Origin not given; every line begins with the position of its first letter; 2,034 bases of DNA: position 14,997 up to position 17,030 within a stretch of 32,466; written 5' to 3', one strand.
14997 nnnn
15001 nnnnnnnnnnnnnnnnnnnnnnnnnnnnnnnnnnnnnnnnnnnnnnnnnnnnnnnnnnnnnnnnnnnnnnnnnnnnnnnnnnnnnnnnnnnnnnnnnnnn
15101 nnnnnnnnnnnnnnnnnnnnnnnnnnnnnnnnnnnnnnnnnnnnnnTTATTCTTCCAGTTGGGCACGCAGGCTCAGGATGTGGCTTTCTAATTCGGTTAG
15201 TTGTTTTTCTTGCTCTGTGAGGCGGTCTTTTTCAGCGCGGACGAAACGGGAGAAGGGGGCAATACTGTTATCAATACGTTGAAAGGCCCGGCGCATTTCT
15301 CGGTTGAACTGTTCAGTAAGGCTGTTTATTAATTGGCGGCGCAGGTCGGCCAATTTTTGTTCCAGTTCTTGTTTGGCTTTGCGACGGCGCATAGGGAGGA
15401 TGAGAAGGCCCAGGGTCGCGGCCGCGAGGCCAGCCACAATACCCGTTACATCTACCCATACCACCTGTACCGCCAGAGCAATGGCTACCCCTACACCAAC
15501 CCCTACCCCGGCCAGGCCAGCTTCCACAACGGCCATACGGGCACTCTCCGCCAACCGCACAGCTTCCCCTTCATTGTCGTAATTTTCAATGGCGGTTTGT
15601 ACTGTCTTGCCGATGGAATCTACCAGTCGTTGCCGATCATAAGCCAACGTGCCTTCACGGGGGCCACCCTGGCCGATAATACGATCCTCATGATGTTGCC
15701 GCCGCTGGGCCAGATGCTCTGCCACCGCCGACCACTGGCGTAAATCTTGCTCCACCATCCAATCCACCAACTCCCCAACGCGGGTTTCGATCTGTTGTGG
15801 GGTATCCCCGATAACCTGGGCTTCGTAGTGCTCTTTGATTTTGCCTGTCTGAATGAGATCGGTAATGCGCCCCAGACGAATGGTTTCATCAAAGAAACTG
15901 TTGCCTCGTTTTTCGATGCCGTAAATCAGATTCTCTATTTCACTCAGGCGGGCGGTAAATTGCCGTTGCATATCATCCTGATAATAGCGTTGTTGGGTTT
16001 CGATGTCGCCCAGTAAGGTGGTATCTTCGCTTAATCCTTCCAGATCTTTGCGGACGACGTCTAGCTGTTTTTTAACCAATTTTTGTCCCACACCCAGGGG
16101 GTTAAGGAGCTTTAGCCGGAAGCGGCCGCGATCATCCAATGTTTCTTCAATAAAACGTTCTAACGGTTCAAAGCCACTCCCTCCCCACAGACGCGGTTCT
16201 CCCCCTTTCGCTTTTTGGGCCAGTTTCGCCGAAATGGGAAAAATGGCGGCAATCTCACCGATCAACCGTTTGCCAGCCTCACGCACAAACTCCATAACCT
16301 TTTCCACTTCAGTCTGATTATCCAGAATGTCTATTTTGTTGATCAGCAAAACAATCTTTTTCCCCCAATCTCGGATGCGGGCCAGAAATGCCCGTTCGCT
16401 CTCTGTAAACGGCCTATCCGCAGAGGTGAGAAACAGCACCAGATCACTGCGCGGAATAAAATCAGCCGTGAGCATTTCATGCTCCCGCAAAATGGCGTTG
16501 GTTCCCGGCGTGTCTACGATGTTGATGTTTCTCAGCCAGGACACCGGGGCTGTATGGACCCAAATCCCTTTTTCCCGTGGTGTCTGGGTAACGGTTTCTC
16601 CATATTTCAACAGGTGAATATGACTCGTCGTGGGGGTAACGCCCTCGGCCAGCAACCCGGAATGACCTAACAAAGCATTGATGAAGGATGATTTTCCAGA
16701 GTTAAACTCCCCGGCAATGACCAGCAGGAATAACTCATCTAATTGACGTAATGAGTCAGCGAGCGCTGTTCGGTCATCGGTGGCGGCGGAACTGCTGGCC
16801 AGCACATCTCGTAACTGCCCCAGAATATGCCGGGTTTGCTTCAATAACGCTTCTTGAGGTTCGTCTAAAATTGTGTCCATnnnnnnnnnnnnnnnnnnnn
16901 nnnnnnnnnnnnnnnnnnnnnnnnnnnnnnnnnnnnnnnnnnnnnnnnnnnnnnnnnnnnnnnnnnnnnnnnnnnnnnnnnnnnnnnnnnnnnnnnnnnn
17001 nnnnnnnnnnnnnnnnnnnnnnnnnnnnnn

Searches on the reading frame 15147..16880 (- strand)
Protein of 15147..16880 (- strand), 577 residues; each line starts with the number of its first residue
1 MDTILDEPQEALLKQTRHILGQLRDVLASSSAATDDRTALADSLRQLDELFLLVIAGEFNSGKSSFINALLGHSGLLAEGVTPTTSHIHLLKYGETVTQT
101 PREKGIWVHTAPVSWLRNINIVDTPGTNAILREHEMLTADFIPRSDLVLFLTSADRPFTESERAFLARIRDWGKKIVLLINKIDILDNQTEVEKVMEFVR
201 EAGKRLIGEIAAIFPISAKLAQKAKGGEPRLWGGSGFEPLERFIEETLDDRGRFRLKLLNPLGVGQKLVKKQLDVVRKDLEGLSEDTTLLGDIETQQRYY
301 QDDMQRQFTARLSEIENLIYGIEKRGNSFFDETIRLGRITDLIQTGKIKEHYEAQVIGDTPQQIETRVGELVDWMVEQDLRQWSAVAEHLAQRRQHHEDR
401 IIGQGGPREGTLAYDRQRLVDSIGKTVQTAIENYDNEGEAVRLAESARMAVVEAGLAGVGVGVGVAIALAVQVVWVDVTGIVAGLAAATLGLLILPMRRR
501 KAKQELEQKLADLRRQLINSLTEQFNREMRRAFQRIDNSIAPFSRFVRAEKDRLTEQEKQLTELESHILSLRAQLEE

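Call 41: find_encoding_contigs(protein=window:15147-16880:-, flank=6000, max_places=6)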
Protein window:15147-16880:- (577 aa): 17 contigs read that carry it; 6 places shown.
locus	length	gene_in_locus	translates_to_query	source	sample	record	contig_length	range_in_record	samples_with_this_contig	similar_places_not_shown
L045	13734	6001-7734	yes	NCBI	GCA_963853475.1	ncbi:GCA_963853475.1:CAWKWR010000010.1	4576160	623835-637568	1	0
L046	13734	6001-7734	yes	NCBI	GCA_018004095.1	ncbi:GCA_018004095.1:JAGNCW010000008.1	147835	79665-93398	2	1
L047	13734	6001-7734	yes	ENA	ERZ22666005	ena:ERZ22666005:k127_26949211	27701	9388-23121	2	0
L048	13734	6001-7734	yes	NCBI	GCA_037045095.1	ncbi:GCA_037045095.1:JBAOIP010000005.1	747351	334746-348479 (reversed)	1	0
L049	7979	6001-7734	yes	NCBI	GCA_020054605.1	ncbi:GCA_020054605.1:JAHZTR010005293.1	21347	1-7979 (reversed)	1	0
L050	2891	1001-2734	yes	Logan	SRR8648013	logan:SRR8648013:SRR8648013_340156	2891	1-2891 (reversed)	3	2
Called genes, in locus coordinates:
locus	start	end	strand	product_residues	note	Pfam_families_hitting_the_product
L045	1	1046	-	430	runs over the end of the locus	PF00512:HisKA, PF02518:HATPase_c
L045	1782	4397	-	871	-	-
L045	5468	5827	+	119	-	-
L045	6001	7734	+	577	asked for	PF03193:RsgA_GTPase (faint), PF00009:GTP_EFTU, PF00350:Dynamin_N (weak), PF01926:MMR_HSR1, PF00350:Dynamin_N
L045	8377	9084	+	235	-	PF00027:cNMP_binding, PF13545:HTH_Crp_2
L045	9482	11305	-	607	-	PF01145:Band_7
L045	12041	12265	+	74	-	PF00313:CSD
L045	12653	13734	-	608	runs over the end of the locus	PF07973:tRNA_SAD, PF00587:tRNA-synt_2b, PF03129:HGTP_anticodon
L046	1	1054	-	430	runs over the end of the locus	PF00512:HisKA, PF02518:HATPase_c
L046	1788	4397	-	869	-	-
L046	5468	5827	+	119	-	-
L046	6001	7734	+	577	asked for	PF03193:RsgA_GTPase (faint), PF00009:GTP_EFTU, PF00350:Dynamin_N (weak), PF01926:MMR_HSR1, PF00350:Dynamin_N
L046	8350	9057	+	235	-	PF00027:cNMP_binding, PF13545:HTH_Crp_2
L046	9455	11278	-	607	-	PF01145:Band_7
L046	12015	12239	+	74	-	PF00313:CSD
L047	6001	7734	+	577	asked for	PF03193:RsgA_GTPase (faint), PF00009:GTP_EFTU, PF00350:Dynamin_N (weak), PF01926:MMR_HSR1, PF00350:Dynamin_N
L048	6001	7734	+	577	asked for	PF03193:RsgA_GTPase (faint), PF00009:GTP_EFTU, PF00350:Dynamin_N (weak), PF01926:MMR_HSR1, PF00350:Dynamin_N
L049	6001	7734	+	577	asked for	PF03193:RsgA_GTPase (faint), PF00009:GTP_EFTU, PF00350:Dynamin_N (weak), PF01926:MMR_HSR1, PF00350:Dynamin_N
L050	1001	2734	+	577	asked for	PF03193:RsgA_GTPase (faint), PF00009:GTP_EFTU, PF00350:Dynamin_N (weak), PF01926:MMR_HSR1, PF00350:Dynamin_N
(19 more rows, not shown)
